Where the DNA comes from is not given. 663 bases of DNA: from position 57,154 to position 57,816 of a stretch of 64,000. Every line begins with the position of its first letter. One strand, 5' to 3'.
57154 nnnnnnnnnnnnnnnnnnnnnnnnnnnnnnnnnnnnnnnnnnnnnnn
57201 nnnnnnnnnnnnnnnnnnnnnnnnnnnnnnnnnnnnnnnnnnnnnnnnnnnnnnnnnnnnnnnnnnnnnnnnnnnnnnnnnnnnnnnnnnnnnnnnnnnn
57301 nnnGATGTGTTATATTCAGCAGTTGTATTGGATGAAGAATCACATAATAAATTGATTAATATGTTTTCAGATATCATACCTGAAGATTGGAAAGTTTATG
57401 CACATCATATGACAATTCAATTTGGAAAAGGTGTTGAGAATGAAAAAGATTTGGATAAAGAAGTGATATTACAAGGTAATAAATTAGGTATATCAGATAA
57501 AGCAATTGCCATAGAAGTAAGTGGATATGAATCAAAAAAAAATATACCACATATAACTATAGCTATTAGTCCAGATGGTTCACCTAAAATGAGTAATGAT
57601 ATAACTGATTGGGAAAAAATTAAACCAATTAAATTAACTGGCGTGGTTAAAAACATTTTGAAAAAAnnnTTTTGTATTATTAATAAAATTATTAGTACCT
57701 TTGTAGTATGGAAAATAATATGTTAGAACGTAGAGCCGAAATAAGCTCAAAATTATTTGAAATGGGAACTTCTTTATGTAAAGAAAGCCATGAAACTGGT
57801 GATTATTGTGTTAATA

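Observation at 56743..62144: RNA healing-and-sealing cassette: polynucleotide kinase fused to a 2H phosphoesterase, plus two RNA ligases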

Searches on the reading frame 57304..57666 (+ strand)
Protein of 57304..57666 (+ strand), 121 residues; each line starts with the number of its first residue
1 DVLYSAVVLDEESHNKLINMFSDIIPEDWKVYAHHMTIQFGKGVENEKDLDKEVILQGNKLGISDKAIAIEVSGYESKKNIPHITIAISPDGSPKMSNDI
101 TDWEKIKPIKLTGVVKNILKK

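Call 15: search_solved_structures(query=A2, max_evalue=10, show_alignments=5)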
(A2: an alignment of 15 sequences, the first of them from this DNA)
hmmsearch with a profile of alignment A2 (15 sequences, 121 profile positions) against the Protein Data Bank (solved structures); distinct sequences matched with E-value up to 10: 7.
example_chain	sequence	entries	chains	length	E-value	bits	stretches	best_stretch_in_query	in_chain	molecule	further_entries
1h88_C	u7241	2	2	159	0.11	15.7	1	13-53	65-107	MYB PROTO-ONCOGENE PROTEIN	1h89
1gvd_A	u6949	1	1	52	0.18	15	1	12-46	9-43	MYB PROTO-ONCOGENE PROTEIN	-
1mbg_A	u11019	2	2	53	0.59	13.4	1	12-46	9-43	MYB PROTO-ONCOGENE PROTEIN | C-MYB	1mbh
1gv5_A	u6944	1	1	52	0.63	13.3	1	12-46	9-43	MYB PROTO-ONCOGENE PROTEIN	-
1mse_C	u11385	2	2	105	0.79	13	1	13-54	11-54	C-Myb DNA-Binding Domain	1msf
1gv2_A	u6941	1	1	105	0.8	13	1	13-54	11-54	MYB PROTO-ONCOGENE PROTEIN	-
6ka2_A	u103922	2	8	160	1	12.6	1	73-105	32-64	Thebaine synthase 2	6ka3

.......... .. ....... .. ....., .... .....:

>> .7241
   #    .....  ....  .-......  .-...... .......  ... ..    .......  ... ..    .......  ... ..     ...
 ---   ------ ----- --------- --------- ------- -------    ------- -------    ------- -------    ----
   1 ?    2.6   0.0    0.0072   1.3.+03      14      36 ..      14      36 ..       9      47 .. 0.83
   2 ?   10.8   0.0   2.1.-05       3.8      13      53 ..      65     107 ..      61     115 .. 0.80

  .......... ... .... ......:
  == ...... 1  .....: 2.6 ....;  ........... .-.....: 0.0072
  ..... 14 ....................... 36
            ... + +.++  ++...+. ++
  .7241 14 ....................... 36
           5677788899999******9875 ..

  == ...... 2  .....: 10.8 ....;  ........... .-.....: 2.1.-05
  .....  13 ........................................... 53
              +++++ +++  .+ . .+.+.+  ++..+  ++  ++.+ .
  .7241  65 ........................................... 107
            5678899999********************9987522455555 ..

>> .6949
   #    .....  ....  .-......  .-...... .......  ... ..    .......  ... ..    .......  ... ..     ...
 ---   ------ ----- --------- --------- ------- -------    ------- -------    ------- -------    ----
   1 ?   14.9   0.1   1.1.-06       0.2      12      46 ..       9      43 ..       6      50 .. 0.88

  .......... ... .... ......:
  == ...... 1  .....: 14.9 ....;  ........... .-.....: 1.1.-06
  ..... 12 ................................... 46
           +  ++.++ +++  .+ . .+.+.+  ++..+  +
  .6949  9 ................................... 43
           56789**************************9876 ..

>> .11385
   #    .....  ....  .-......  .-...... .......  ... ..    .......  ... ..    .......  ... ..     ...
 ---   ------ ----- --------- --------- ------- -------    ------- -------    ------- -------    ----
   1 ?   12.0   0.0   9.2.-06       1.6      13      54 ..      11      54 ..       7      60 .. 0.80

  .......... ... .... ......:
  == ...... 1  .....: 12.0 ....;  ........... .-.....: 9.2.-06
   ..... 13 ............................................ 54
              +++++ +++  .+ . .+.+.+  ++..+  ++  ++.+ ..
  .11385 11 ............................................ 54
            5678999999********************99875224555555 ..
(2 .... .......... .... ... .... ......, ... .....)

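Call 16: search_protein_families(library=pfam, alignment_id=A2, max_evalue=1)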
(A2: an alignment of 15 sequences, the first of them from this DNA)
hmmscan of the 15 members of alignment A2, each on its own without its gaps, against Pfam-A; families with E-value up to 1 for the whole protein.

A. member 1, seq(121 aa): 5 families
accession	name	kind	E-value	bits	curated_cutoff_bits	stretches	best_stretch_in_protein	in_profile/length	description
PF08302.16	tRNA_lig_CPD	-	0.0011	18.9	23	1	26-102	135-218/250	Fungal tRNA ligase phosphodiesterase domain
PF03829.18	PTSIIA_gutA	-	0.025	14.9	25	1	16-101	20-98/113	PTS system glucitol/sorbitol-specific IIA component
PF02834.22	LigT_PEase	-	0.091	13.4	23.3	0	78-104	31-58/87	LigT like Phosphoesterase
PF03561.21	Allantoicase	-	0.11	12.6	27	1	19-93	70-144/155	Allantoicase repeat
PF02787.25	CPSase_L_D3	-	0.12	12.9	26.6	1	38-69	45-77/80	Carbamoyl-phosphate synthetase large chain, oligomerisation domain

B. families by the number of members that match (of 15 scanned): 8 families
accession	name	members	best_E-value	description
PF08302.16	tRNA_lig_CPD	15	4.4e-08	Fungal tRNA ligase phosphodiesterase domain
PF02834.22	LigT_PEase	9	0.015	LigT like Phosphoesterase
PF13563.12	2_5_RNA_ligase2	3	0.032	2'-5' RNA ligase superfamily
PF02787.25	CPSase_L_D3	2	0.064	Carbamoyl-phosphate synthetase large chain, oligomerisation domain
PF03829.18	PTSIIA_gutA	1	0.025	PTS system glucitol/sorbitol-specific IIA component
PF24988.1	NEW1_HB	1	0.099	NEW1 helical bundle domain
PF03561.21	Allantoicase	1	0.11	Allantoicase repeat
PF08814.16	XisH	1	0.12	XisH protein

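Call 29: search_protein_representatives(alignment_id=A2)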
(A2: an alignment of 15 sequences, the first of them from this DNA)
Query: 15 sequences, 121 profile positions. Proteins with E-value up to 0.001 (for the whole library): 1939; up to 1e-10: 1016; up to 1e-30: 96. The best 150 are listed.
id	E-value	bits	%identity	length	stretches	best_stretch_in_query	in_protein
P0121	9.4e-51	187.1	-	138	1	2-119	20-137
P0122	4.6e-50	184.9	-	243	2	1-121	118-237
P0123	1.4e-47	176.9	-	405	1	1-121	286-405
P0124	3.4e-46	172.4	-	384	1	1-120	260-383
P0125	5.8e-46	171.6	-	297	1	1-121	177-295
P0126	1.5e-44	167.0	-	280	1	2-120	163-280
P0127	6.2e-43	161.8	-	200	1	1-120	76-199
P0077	2.6e-42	159.9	-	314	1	3-119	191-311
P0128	3.3e-42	159.5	-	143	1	2-120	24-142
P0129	3.7e-42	159.3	-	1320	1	2-119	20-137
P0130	3.8e-42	159.3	-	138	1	1-120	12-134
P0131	8.7e-42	158.1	-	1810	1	1-121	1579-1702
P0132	9.7e-41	154.8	-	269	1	1-119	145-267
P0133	2.7e-40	153.4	-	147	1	22-121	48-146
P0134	2.8e-40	153.3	-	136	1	1-121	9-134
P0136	3.1e-39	149.9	-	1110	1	2-120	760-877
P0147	9.4e-37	141.9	-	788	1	1-118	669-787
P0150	1.9e-36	140.9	-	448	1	2-121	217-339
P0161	6.7e-35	135.9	-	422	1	1-120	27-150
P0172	8.5e-34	132.3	-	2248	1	1-119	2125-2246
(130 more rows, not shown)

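Call 31: search_protein_families(library=pfam, proteins=[P0123, P0124, P0150, P0161, P0129, P0136, P0131, P0172, P0147, P0122], max_evalue=0.001)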
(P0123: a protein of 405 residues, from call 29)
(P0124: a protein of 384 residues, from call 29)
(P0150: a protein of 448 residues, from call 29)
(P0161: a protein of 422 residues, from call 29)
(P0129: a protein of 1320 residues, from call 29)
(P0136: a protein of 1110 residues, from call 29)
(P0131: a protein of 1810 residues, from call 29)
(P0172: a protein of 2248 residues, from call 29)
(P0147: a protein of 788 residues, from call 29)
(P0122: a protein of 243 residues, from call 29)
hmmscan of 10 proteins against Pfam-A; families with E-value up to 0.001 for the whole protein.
P0123 (405 aa): 3 families
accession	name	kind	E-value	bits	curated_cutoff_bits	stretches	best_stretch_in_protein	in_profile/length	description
PF13671.12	AAA_33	-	3.6e-07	31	27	1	128-230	1-100/143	AAA domain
PF08302.16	tRNA_lig_CPD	-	1e-06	28.9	23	1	311-387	135-218/250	Fungal tRNA ligase phosphodiesterase domain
PF13238.12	AAA_18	-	0.00038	21.3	29.4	0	131-209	3-81/128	AAA domain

P0124 (384 aa): 1 family
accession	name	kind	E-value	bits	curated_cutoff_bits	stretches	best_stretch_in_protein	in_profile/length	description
PF13671.12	AAA_33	-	1.2e-10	42.3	27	1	96-235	1-140/143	AAA domain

P0150 (448 aa): 0 families

P0161 (422 aa): 0 families

P0129 (1320 aa): 4 families
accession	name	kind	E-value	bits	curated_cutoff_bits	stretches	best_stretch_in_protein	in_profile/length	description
PF13563.12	2_5_RNA_ligase2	-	2.1e-10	41.3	27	1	210-298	25-120/152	2'-5' RNA ligase superfamily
PF23474.1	Acb1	-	2.3e-06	27.8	27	1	210-307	34-124/144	Anti-CBASS protein Acb1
PF02834.22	LigT_PEase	-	1.3e-05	25.8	23.3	0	264-301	9-49/87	LigT like Phosphoesterase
PF08302.16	tRNA_lig_CPD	-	0.00043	20.3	23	0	45-127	136-224/250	Fungal tRNA ligase phosphodiesterase domain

P0136 (1110 aa): 2 families
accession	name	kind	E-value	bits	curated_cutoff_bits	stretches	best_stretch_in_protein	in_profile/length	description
PF01743.26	PolyA_pol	-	7.2e-24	85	23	1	357-483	3-123/126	Poly A polymerase head domain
PF12627.12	PolyA_pol_RNAbd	-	2.3e-06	27.7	22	1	513-569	1-60/64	Probable RNA and SrmB- binding site of polymerase A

P0131 (1810 aa): 6 families
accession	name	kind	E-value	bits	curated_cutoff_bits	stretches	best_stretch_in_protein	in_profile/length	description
PF01743.26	PolyA_pol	-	2.9e-22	79.8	23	1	1018-1146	2-126/126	Poly A polymerase head domain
PF12627.12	PolyA_pol_RNAbd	-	3.1e-15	56.1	22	1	1171-1227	1-57/64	Probable RNA and SrmB- binding site of polymerase A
PF08302.16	tRNA_lig_CPD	-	5.7e-08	33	23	1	1604-1688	135-222/250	Fungal tRNA ligase phosphodiesterase domain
PF13563.12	2_5_RNA_ligase2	-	2.8e-05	24.7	27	1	1439-1529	25-120/152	2'-5' RNA ligase superfamily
PF23474.1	Acb1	-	6.5e-05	23.1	27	1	1472-1540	58-126/144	Anti-CBASS protein Acb1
PF13735.12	tRNA_NucTran2_2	-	0.00029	21.3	27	1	1334-1382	98-148/149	tRNA nucleotidyltransferase domain 2 putative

P0172 (2248 aa): 4 families
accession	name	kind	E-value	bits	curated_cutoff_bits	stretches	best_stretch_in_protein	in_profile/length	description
PF01743.26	PolyA_pol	-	7.5e-22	78.5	23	1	1654-1782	2-126/126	Poly A polymerase head domain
PF12627.12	PolyA_pol_RNAbd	-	7.4e-18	64.5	22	1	1807-1863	1-57/64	Probable RNA and SrmB- binding site of polymerase A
PF18760.7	ART-PolyVal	-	7.9e-08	33.6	31.2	1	953-1110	8-128/140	ADP-Ribosyltransferase in polyvalent proteins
PF13735.12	tRNA_NucTran2_2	-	4.3e-07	30.4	27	1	1887-2027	12-148/149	tRNA nucleotidyltransferase domain 2 putative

P0147 (788 aa): 1 family
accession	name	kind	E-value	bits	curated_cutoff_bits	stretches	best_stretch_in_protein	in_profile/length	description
PF08302.16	tRNA_lig_CPD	-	0.0001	22.3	23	1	694-772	135-219/250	Fungal tRNA ligase phosphodiesterase domain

P0122 (243 aa): 0 families

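Call 37: predict_structure(alignment_id=A2)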
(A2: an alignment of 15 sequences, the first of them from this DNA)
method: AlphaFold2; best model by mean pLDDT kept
length: 121 residues; sequences in the alignment: 15
mean_pLDDT: 95.8   pTM: 0.88
mean pLDDT of the five models: 95.8, 94.8, 94.4, 94.2, 91.8
residues with pLDDT >= 90: 115; 70-90: 5; 50-70: 1; < 50: 0
segments of 3 or more residues with pLDDT < 50: none
pLDDT, mean of each block of 10 residues (from residue 1): 94 97 96 96 92 98 98 96 98 95 97 95 69
secondary structure, 60 per line:
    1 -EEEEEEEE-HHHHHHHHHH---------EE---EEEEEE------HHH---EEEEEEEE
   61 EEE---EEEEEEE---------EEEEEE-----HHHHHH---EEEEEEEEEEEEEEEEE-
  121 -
elements in order: E2-9 H11-20 E35-40 E53-63 E67-73 E83-88 H94-99 E103-119

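Call 80: search_dna_similar(query=window:57304-57666:+, collection=phages, mode=protein, max_rows=25, max_evalue=0.01)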
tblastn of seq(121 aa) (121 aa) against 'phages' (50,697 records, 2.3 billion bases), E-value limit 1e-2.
Records with a match: 30; places in all: 30; records where one place covers at least 80% of the query: 20.
Best place of each record, by identity: <60% 30.
By first word of the organism name: Bacteroides 19; Prevotella 9; uncultured 1; Kolpuevirus 1.
By host as written in the record: Bacteroides intestinalis DSM 108646 16; Prevotella sp. 9; Bacteroides thetaiotaomicron VPI-5487 1; Bacteroides thetaiotaomicron VPI-5488 1; Bacteroides thetaiotaomicron VPI-5489 1; - 1; Bacteroides cellulosilyticus 1.
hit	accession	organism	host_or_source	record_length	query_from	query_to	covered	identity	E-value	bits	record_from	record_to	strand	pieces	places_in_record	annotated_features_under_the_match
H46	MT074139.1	Bacteroides phage DAC19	Bacteroides thetaiotaomicron VPI-5487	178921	1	118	98%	30.5%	6e-7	52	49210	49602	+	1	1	hypothetical protein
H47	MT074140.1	Bacteroides phage DAC20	Bacteroides thetaiotaomicron VPI-5488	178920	1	118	98%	30.5%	6e-7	52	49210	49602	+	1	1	hypothetical protein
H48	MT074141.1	Bacteroides phage DAC22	Bacteroides thetaiotaomicron VPI-5489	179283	1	118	98%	30.5%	6e-7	52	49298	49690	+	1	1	hypothetical protein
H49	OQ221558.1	Bacteroides phage PhiCrAssBcn23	Bacteroides intestinalis DSM 108646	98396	4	109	88%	33.6%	2e-6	50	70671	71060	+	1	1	hypothetical protein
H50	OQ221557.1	Bacteroides phage PhiCrAssBcn22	Bacteroides intestinalis DSM 108646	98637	4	109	88%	33.6%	2e-6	50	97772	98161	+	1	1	hypothetical protein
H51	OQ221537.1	Bacteroides phage PhiCrAssBcn2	Bacteroides intestinalis DSM 108646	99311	1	109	90%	32.3%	1e-4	45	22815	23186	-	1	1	hypothetical protein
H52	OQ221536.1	Bacteroides phage PhiCrAssBcn1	Bacteroides intestinalis DSM 108646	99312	1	109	90%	32.3%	1e-4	45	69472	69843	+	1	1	hypothetical protein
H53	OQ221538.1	Bacteroides phage PhiCrAssBcn3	Bacteroides intestinalis DSM 108646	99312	1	109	90%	32.3%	1e-4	45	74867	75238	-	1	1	hypothetical protein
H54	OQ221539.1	Bacteroides phage PhiCrAssBcn4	Bacteroides intestinalis DSM 108646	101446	1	109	90%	32.3%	1e-4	45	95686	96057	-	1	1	hypothetical protein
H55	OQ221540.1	Bacteroides phage PhiCrAssBcn5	Bacteroides intestinalis DSM 108646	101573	1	109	90%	32.3%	1e-4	45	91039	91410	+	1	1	hypothetical protein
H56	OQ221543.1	Bacteroides phage PhiCrAssBcn8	Bacteroides intestinalis DSM 108646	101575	1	109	90%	32.3%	1e-4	45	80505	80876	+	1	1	hypothetical protein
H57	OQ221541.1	Bacteroides phage PhiCrAssBcn6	Bacteroides intestinalis DSM 108646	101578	1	109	90%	32.3%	1e-4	45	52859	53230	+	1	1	hypothetical protein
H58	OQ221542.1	Bacteroides phage PhiCrAssBcn7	Bacteroides intestinalis DSM 108646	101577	1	109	90%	32.3%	1e-4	45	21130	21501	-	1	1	hypothetical protein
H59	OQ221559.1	Bacteroides phage PhiCrAssBcn24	Bacteroides intestinalis DSM 108646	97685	1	109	90%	32.3%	1e-4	45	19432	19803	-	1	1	hypothetical protein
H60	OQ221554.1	Bacteroides phage PhiCrAssBcn19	Bacteroides intestinalis DSM 108646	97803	1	109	90%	32.3%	1e-4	45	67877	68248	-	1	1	hypothetical protein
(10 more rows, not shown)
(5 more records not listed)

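Call 82: get_annotated_region(hit=H46, flank=5000)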
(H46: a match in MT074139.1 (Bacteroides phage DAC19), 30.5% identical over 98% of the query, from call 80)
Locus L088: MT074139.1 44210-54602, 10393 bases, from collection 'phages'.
description: Bacteroides phage DAC19, complete genome.
organism: Bacteroides phage DAC19 (NCBI taxid 2710498)
taxonomy: Viruses; Duplodnaviria; Heunggongvirae; Uroviricota; Caudoviricetes
host: Bacteroides thetaiotaomicron VPI-5487; source: primary sewage effluent collected as it entered a drainage canal; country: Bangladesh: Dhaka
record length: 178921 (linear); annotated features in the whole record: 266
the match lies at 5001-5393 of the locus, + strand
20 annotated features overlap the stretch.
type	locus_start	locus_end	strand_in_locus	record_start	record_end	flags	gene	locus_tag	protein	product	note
CDS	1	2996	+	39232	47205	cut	-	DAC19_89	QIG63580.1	hypothetical protein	-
CDS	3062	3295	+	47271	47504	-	-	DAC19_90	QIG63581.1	hypothetical protein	-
CDS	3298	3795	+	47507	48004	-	-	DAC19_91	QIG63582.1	hypothetical protein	-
CDS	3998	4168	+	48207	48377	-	-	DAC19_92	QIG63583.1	hypothetical protein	-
CDS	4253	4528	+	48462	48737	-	-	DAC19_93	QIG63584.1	hypothetical protein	-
CDS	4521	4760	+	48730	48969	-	-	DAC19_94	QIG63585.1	hypothetical protein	-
CDS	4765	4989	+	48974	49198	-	-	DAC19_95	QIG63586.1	hypothetical protein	-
CDS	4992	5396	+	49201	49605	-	-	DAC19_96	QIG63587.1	hypothetical protein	-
CDS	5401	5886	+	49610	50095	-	-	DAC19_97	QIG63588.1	hypothetical protein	-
CDS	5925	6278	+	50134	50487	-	-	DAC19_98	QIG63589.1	hypothetical protein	-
CDS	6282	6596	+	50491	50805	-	-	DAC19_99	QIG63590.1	hypothetical protein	-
CDS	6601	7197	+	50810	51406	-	-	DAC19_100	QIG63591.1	hypothetical protein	-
CDS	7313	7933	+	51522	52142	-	-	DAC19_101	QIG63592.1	hypothetical protein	-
CDS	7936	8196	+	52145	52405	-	-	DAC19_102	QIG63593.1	hypothetical protein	-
CDS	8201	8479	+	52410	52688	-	-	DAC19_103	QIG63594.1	hypothetical protein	-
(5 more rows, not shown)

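Call 83: fold_search(model_id=the predicted structure, library=viral)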
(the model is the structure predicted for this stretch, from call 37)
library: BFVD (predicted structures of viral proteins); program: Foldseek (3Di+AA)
matches with E <= 10: 712; with E <= 0.001: 8
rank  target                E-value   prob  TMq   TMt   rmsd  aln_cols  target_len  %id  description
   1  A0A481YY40            6.2e-07  1.00  0.69  0.13   3.7       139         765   19  RNA ligase [Marseillevirus LCMAC202]
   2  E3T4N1                9.5e-07  1.00  0.74  0.13   5.4       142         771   22  Uncharacterized protein [Cafeteria roenbergensis virus (strain BV-PW1)]
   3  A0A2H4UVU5            3.8e-05  1.00  0.71  0.46   4.4       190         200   16  Uncharacterized protein [Bodo saltans virus]
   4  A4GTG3                1.4e-04  1.00  0.74  0.09   4.3       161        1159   14  Envelope polyprotein [Walleye dermal sarcoma virus]
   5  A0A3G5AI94            2.8e-04  1.00  0.75  0.33   2.9       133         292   14  Uncharacterized protein [Sylvanvirus sp.]
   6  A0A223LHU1            2.9e-04  1.00  0.52  0.45   7.6       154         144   15  Anti-CBASS protein Acb1 [Erwinia phage vB_EamM_RisingSun]
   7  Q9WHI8                3.6e-04  1.00  0.68  0.08   4.9       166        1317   13  Envelope polyprotein [Walleye epidermal hyperplasia virus 1]
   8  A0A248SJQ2            5.9e-04  1.00  0.57  0.42   7.3       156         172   18  (no name in the UniProt tables at hand)
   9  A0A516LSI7            1.8e-03  1.00  0.58  0.47   5.9       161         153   14  (no name in the UniProt tables at hand)
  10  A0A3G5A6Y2            2.1e-03  1.00  0.57  0.11   5.4       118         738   19  Uncharacterized protein (Fragment) [Homavirus sp.]
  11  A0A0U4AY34            3.3e-03  1.00  0.50  0.40   6.7       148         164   14  (no name in the UniProt tables at hand)
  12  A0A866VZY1            4.8e-03  1.00  0.55  0.27   6.8       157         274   15  ORF2 protein [Lucheng Rn rat coronavirus]
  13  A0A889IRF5            5.6e-03  1.00  0.58  0.44   7.3       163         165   12  (no name in the UniProt tables at hand)
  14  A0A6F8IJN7            8.1e-03  0.99  0.48  0.26   6.9       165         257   10  ORF4b [Bat coronavirus HKU5]
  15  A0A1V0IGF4            1.3e-02  1.00  0.49  0.33   7.4       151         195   12  Nonstructural protein [Porcine hemagglutinating encephalomyelitis virus]
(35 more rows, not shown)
